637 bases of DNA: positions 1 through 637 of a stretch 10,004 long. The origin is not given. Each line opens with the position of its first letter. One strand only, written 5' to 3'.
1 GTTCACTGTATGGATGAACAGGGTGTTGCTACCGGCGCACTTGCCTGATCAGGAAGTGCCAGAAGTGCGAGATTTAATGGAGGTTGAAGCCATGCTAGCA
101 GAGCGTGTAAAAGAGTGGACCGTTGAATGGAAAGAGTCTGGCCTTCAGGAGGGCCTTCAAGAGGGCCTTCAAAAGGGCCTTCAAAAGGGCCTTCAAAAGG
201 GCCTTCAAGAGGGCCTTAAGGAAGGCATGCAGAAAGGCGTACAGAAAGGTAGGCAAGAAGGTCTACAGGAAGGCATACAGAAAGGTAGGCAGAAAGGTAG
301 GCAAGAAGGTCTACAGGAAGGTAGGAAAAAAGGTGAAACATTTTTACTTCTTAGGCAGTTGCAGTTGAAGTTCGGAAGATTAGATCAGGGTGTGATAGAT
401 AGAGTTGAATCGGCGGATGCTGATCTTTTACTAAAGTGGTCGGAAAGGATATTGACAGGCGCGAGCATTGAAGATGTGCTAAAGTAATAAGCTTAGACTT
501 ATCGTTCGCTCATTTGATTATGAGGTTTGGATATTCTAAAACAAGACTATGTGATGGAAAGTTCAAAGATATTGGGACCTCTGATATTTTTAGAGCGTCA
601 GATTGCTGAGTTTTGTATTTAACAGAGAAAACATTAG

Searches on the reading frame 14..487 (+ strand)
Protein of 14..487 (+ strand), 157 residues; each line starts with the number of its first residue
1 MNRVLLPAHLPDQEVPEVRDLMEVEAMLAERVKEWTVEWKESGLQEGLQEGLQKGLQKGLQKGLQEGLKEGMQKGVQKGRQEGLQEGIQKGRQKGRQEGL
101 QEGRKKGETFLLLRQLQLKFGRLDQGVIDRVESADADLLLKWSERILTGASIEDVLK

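Call 4: search_protein_families(library=pfam, proteins=[window:14-487:+], max_evalue=0.01)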
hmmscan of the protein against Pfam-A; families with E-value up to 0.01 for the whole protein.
window:14-487:+ (157 aa): 2 families
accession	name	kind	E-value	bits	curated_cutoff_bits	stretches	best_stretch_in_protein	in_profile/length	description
PF09811.14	Yae1_N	-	1.2e-11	44.5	27.5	3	40-61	10-31/39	Essential protein Yae1, N terminal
PF14261.11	DUF4351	-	1.5e-05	25.4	25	1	101-154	1-54/59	Domain of unknown function (DUF4351)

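Call 5: search_protein_families(library=ncbifam, proteins=[window:14-487:+], max_evalue=0.01)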
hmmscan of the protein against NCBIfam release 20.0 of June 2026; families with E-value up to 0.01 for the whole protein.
window:14-487:+ (157 aa): 4 families
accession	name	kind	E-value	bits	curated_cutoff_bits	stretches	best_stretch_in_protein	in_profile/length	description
NF004270.2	PRK05687.2-1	equivalog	5.9e-14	52.2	180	2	19-80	22-87/223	flagellar assembly protein FliH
NF004267.1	PRK05687.1-3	equivalog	2.1e-12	46.7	293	2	38-87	70-119/266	flagellar assembly protein FliH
NF009925.1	PRK13386.1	equivalog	3.2e-11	42.9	192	1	29-98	20-89/228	flagellar assembly protein FliH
NF004266.1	PRK05687.1-1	equivalog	1.2e-10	41.3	260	2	29-74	43-88/230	flagellar assembly protein FliH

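Call 6: search_protein_families(library=padloc, proteins=[window:14-487:+], max_evalue=0.01)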
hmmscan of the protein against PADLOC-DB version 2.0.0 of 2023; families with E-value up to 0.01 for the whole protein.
window:14-487:+ (157 aa): 1 family
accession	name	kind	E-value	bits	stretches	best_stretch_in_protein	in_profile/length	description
PDLC01084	C3a178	-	3.9e-08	31.7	1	25-79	34-87/90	putative invertase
